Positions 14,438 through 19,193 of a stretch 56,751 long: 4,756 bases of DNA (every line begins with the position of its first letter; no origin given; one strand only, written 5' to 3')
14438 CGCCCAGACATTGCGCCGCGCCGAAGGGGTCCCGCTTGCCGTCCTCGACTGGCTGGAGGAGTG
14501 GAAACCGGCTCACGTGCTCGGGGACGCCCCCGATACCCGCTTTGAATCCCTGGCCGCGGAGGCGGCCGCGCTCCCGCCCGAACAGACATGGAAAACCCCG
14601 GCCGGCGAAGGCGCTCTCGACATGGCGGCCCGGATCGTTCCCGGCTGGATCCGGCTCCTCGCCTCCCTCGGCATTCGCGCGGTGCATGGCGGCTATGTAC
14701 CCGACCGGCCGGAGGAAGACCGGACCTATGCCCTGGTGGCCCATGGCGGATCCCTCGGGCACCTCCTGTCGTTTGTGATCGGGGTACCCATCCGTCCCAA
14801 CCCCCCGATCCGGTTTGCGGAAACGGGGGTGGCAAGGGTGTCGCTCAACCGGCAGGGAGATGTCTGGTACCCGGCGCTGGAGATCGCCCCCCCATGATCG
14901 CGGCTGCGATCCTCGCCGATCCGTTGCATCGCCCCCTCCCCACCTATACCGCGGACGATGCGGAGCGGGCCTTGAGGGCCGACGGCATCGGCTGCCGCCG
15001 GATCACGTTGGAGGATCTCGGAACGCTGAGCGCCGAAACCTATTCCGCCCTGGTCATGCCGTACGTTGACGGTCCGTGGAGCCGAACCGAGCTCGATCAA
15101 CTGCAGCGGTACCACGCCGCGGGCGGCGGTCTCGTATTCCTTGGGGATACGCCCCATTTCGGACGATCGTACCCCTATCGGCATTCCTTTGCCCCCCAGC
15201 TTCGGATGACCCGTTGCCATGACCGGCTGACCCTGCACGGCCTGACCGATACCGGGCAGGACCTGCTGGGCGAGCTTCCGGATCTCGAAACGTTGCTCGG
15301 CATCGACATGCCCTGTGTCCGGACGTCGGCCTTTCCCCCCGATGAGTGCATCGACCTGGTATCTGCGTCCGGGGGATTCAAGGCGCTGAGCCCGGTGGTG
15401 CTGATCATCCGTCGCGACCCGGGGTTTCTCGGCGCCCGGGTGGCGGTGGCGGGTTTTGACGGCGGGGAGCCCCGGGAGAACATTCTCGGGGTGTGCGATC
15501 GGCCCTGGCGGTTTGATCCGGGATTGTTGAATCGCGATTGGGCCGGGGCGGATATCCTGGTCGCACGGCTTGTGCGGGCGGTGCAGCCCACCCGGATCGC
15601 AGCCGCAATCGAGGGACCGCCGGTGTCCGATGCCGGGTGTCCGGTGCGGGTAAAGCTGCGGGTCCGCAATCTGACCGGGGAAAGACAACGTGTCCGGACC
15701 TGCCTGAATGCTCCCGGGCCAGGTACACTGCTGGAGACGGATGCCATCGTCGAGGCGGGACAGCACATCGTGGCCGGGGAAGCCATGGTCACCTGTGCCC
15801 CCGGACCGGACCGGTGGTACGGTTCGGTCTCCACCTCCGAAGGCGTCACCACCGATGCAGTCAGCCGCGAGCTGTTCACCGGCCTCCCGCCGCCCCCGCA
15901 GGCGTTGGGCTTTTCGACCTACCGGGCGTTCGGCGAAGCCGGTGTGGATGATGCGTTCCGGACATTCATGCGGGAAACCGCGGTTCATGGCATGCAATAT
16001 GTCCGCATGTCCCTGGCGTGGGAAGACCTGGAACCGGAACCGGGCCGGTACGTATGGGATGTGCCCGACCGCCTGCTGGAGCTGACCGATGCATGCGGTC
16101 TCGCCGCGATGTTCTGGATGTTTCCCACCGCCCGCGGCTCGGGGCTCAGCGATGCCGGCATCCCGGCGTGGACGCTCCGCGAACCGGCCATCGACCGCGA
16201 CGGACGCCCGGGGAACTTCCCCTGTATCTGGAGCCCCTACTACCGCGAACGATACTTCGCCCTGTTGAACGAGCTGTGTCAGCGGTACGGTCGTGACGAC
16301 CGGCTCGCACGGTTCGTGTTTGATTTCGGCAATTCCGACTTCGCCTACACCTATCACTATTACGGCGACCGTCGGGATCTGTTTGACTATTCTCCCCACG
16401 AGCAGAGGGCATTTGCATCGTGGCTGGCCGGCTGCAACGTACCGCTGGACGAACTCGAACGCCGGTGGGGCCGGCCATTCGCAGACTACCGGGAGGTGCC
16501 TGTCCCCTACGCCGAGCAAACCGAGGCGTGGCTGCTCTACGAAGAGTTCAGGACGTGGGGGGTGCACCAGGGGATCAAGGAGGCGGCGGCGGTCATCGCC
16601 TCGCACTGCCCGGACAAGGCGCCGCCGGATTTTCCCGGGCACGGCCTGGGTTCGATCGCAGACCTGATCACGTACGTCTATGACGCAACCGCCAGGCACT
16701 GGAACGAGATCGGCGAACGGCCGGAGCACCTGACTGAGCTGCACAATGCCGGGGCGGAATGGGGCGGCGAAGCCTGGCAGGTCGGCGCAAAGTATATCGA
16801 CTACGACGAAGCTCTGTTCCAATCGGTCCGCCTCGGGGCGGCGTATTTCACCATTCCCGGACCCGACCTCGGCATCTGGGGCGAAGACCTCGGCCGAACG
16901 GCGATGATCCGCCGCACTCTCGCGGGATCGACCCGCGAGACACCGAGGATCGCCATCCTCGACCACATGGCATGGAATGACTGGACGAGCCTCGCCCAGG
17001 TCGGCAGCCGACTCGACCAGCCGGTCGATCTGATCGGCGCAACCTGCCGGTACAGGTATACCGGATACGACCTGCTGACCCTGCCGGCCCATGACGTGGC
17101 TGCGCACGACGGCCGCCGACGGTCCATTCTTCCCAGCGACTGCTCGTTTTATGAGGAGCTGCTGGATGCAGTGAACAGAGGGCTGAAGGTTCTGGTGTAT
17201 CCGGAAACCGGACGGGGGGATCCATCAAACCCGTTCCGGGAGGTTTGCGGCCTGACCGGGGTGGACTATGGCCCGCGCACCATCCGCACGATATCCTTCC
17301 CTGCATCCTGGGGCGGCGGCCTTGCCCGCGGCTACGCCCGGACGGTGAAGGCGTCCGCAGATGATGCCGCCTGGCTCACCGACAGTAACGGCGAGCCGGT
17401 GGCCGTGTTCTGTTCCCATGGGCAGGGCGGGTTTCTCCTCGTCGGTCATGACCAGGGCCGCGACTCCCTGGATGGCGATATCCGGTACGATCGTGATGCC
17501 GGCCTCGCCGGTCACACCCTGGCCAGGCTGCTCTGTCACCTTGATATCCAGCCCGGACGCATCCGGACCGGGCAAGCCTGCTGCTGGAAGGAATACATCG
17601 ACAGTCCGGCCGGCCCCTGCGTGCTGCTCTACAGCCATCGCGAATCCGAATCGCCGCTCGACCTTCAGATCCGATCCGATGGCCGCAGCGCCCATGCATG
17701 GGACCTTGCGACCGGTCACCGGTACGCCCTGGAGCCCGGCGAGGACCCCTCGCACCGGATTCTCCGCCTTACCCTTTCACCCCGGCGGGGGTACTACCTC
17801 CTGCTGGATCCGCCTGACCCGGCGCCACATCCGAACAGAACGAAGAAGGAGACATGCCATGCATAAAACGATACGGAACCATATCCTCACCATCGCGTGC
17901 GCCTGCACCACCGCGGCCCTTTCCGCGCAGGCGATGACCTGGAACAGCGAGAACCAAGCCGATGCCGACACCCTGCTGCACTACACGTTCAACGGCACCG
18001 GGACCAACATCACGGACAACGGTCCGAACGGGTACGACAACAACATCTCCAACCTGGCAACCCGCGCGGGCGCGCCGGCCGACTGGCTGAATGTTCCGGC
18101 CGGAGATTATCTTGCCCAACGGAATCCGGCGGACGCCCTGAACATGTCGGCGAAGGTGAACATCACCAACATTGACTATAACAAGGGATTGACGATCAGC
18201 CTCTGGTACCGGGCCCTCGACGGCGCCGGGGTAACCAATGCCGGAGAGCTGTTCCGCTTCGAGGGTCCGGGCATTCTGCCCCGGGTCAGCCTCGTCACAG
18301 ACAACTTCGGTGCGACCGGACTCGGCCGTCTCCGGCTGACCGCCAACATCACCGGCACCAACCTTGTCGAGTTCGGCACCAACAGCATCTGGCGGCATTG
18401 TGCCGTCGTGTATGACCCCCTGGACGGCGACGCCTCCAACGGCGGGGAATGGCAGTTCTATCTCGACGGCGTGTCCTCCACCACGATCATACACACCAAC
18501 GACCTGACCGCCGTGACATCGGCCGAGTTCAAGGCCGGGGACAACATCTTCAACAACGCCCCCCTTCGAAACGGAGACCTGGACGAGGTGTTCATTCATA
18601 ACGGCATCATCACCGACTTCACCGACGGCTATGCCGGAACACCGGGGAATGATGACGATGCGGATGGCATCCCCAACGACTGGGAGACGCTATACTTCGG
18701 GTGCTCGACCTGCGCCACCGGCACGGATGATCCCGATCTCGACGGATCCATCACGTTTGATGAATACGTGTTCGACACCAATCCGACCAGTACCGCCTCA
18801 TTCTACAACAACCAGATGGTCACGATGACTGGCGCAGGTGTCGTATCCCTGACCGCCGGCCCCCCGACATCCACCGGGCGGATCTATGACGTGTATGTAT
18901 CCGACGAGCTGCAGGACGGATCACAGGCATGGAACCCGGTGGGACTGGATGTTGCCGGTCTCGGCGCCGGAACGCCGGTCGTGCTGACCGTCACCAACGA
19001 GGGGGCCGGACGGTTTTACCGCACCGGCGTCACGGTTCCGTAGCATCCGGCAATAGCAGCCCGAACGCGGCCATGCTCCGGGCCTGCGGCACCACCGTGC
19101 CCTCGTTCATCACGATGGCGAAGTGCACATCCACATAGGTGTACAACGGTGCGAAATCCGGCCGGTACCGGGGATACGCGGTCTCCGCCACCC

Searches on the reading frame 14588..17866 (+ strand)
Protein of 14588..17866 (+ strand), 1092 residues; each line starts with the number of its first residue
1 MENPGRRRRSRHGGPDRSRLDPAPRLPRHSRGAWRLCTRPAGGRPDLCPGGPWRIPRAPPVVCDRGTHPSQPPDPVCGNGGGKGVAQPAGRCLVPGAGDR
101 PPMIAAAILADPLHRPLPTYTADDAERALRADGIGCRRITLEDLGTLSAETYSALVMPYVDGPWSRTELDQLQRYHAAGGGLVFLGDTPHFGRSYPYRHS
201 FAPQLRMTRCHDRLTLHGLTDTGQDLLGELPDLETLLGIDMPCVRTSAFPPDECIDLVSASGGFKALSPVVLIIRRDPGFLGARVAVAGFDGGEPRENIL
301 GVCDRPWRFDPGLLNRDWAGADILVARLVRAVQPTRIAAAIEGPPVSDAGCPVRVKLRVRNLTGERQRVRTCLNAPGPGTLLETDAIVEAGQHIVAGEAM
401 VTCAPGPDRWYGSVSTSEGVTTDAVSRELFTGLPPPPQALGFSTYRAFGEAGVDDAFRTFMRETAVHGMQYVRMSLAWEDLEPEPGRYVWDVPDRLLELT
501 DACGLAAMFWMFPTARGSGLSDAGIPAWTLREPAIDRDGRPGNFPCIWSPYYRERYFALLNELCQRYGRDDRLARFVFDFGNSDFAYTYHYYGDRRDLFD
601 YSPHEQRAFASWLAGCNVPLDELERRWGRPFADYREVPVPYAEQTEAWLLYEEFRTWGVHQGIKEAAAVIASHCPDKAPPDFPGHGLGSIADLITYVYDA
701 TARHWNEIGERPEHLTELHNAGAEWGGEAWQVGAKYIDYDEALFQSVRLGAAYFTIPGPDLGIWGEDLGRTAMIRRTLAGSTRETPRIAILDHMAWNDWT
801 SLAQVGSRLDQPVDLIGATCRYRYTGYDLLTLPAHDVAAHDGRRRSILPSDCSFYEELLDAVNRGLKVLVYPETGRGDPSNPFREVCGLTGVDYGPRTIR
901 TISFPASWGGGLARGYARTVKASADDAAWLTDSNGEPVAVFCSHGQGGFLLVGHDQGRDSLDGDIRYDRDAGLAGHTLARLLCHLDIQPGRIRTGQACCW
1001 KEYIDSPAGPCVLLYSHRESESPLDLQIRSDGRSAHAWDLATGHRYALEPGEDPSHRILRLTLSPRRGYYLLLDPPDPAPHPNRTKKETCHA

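Call 24: search_protein_families(library=pfam, proteins=[window:14588-17866:+], max_evalue=0.001)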
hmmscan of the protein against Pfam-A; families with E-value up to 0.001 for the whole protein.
window:14588-17866:+ (1092 aa): 1 family
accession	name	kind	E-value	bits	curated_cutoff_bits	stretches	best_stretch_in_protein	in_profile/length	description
PF02449.21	Glyco_hydro_42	-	1.4e-12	48.1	21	1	459-677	14-231/376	Beta-galactosidase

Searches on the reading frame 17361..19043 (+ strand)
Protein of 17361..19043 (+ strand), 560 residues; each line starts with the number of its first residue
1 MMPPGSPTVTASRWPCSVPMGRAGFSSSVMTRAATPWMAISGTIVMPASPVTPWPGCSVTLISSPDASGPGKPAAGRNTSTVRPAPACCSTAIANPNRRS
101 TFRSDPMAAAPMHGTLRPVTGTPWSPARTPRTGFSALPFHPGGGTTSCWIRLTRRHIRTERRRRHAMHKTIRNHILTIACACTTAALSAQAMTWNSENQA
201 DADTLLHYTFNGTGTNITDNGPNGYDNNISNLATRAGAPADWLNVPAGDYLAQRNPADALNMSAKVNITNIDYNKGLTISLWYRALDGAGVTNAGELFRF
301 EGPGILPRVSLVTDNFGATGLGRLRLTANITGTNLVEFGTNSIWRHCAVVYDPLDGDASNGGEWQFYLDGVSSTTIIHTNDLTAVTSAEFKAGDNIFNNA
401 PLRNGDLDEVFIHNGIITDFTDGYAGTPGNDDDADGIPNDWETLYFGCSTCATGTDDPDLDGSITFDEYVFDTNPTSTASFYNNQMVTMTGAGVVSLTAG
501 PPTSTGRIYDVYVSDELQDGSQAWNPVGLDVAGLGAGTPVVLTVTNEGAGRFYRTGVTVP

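Call 24: search_protein_families(library=pfam, proteins=[window:17361-19043:+], max_evalue=0.001)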
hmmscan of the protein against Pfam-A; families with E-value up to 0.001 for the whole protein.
window:17361-19043:+ (560 aa): 1 family
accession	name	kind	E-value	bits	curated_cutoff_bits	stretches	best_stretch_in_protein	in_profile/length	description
PF13385.13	Laminin_G_3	-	1.1e-06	29.3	27.6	1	267-418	10-146/151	Concanavalin A-like lectin/glucanases superfamily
